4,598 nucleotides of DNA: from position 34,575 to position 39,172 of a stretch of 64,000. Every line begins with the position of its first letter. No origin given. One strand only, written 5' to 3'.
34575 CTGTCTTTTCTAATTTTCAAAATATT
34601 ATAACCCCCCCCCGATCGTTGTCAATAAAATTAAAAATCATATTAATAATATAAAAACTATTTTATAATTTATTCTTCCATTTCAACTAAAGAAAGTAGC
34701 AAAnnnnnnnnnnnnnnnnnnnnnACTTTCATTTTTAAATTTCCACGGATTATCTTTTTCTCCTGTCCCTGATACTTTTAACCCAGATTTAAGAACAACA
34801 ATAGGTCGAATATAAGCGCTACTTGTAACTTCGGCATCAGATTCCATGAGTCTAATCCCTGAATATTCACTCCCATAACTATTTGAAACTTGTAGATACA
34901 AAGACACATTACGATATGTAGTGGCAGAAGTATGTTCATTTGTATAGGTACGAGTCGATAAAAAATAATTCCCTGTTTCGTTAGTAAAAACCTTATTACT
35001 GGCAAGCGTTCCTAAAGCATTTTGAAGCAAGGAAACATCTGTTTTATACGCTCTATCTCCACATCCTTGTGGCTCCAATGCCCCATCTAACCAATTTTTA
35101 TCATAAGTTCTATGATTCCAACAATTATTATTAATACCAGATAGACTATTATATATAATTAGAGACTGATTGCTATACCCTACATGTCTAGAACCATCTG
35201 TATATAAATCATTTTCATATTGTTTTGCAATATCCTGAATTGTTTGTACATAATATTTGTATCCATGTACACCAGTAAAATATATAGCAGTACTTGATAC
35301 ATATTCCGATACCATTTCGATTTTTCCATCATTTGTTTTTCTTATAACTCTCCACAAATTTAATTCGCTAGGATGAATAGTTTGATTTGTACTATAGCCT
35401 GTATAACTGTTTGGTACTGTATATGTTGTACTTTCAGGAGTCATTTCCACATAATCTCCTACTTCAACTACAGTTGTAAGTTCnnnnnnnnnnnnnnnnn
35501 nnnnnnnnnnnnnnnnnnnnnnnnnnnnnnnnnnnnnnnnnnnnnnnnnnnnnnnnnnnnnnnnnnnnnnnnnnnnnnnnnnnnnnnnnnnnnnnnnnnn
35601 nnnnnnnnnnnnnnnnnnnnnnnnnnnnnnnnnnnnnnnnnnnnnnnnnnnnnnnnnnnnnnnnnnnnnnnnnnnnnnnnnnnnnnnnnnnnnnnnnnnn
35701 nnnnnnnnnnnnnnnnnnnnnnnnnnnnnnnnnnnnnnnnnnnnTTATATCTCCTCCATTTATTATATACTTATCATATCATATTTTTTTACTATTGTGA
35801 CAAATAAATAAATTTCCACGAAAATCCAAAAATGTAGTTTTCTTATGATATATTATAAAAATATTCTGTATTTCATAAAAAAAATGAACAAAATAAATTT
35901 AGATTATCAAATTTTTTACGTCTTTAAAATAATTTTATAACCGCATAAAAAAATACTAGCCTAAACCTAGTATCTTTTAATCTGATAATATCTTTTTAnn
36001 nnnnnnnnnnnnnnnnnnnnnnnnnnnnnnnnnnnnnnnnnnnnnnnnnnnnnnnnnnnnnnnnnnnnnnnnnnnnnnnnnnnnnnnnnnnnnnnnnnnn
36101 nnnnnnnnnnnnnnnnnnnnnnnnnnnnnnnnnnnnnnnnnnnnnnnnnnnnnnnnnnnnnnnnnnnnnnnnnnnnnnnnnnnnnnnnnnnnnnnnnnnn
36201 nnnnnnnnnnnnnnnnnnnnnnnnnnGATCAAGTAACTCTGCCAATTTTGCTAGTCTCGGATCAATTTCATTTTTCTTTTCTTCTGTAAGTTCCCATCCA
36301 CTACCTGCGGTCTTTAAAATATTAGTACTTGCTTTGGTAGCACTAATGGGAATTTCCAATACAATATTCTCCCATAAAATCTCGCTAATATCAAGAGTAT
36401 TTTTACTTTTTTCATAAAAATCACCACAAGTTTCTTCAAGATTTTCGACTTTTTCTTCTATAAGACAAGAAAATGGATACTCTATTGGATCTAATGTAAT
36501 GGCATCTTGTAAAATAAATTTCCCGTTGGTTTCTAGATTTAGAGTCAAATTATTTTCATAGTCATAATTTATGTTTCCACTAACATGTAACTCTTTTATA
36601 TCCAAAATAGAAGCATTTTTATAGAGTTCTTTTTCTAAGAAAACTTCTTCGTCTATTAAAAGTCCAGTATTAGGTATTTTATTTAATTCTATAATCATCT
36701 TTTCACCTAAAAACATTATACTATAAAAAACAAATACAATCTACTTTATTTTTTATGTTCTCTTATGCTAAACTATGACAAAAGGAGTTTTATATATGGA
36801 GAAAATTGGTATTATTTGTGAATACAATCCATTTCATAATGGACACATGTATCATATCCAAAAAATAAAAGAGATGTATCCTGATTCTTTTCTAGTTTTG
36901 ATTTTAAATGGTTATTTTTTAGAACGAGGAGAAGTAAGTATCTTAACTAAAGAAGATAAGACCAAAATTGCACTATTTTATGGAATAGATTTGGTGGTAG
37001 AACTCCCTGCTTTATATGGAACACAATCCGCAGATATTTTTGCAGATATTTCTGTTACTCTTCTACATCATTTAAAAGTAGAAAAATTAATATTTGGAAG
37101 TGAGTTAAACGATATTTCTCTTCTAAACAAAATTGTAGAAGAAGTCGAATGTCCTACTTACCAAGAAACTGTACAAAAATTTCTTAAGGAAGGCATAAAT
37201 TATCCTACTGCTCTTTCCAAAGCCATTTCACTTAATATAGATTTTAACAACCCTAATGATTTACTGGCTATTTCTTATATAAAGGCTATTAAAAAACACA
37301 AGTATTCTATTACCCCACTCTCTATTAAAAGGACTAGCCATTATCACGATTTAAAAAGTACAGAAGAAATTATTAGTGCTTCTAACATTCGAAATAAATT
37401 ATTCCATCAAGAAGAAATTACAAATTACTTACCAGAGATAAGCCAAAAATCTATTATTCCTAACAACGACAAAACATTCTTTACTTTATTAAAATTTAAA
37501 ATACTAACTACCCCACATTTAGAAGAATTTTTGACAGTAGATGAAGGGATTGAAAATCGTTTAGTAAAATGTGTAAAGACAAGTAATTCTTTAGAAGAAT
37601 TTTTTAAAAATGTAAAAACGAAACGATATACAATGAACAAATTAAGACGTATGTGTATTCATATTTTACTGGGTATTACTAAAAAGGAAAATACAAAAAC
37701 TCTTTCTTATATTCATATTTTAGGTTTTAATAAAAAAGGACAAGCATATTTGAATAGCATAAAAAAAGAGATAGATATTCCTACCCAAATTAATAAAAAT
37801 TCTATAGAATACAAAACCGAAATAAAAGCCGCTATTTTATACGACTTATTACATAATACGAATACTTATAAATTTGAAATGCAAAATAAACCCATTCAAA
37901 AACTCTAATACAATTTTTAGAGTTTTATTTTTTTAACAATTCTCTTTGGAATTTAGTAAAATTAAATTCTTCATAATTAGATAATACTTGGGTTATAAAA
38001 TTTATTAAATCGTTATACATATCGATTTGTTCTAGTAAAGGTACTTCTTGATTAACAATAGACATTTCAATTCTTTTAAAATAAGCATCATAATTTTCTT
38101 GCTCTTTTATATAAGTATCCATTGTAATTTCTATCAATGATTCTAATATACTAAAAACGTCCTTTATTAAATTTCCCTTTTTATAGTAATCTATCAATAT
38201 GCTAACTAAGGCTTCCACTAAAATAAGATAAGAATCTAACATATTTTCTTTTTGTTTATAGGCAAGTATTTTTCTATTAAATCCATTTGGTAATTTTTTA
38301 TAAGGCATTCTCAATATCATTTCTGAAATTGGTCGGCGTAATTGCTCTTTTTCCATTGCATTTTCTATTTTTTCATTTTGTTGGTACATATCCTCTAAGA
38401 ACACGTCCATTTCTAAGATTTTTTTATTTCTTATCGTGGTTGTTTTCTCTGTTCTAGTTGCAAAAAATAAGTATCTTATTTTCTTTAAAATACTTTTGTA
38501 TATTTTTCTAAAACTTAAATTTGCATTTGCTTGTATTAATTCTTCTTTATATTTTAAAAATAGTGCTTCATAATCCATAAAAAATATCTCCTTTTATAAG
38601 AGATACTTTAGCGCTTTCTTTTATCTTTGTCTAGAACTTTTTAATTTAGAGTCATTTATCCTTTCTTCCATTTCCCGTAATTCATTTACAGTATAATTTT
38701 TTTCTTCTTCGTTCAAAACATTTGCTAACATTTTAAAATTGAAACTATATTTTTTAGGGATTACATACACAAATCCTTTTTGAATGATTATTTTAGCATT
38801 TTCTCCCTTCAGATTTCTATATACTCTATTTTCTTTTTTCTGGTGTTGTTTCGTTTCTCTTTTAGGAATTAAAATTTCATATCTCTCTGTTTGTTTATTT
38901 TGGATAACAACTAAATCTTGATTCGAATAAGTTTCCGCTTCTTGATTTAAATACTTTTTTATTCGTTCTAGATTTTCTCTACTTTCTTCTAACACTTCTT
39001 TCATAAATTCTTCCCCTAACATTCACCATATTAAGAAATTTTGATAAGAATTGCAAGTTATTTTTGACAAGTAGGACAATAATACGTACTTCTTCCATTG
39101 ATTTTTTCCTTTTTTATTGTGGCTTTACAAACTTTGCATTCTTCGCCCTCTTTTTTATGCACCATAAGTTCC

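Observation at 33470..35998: tRNA-Arg-adjacent two-gene cassette of unknown function under dual phase-variable control: candidate undescribed contingency system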

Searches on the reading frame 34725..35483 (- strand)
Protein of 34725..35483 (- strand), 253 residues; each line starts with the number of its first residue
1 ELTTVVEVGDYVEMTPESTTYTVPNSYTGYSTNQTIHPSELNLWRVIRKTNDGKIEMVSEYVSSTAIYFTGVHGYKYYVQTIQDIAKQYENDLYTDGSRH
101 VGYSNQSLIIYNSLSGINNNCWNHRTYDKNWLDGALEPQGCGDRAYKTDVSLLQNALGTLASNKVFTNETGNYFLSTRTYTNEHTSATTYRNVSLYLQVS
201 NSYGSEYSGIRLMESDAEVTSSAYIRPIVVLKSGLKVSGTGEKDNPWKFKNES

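Call 78: find_homologous_proteins(query=A4, max_evalue=0.001)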
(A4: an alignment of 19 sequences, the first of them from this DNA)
Query A4 (19 sequences) (253 aa, profile of the alignment): 745 proteins with E <= 0.001 among 2902 candidates; the best 120 are listed.
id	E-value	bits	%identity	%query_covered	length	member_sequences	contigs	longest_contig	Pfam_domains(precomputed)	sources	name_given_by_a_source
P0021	1.8e-99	350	43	92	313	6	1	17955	-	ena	-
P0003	2.8e-95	337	43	96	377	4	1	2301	-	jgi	jgi:hypothetical protein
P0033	3.4e-95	336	43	92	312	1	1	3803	-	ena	-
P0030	5.0e-95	336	43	92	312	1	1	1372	-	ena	-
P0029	5.0e-95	336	43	92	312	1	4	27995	-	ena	-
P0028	5.1e-95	336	43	92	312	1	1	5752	-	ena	-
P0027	5.1e-95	336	43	92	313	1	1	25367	-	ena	-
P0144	1.3e-94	335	43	92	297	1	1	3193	-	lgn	-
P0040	1.6e-94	334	43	95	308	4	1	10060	-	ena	-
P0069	2.7e-93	330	37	96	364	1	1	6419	PF16656.12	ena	-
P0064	4.6e-93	329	40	95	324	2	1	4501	-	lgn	-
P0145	8.5e-93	329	44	96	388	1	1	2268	PF07963.18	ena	-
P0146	1.3e-92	328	40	91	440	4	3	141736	-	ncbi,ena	-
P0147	2.7e-92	327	43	92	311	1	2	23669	-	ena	-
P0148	4.0e-92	326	43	93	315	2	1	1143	-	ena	-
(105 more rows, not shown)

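Call 98: find_related_loci(query=A4, collection=viral_contigs, flank=4000)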
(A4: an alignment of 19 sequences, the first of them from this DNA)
Query A4 (253 aa) in viral_contigs; peptide patterns used: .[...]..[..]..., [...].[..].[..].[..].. (x = any residue, [..] = any of these).
28 stretches matched a pattern, but none encodes a relative of the query by tblastn (E <= 1e-3).

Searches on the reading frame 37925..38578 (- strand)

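Call 5: search_protein_families(library=pfam, proteins=[window:37925-38578:-], max_evalue=1)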
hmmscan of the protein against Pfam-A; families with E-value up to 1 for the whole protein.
window:37925-38578:- (217 aa): 2 families
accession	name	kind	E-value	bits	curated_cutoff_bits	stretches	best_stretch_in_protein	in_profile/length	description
PF15952.10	ESM4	-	0.025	15.4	27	1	19-96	26-90/173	Enhancer of split M4 family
PF12053.14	Par3_HAL_N_term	-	0.23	12.2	21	0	145-204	23-81/83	N-terminal of Par3 and HAL proteins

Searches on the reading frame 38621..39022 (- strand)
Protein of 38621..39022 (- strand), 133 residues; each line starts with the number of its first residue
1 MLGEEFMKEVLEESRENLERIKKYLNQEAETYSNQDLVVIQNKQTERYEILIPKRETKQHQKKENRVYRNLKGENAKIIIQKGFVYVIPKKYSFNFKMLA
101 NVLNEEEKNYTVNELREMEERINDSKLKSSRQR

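Call 5: search_protein_families(library=pfam, proteins=[window:38621-39022:-], max_evalue=1)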
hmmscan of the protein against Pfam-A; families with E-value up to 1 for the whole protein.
window:38621-39022:- (133 aa): 3 families
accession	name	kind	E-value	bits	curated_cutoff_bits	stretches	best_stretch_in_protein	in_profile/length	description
PF04619.18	Adhesin_Dr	-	0.033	14.6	23.6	1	24-75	57-108/139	Dr-family adhesin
PF08765.17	Mor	-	0.046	14.2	24.9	1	5-78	5-76/107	Mor transcription activator family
PF13901.12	RH_dom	-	0.1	12.9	28.1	1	15-46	99-131/206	Rubicon Homology Domain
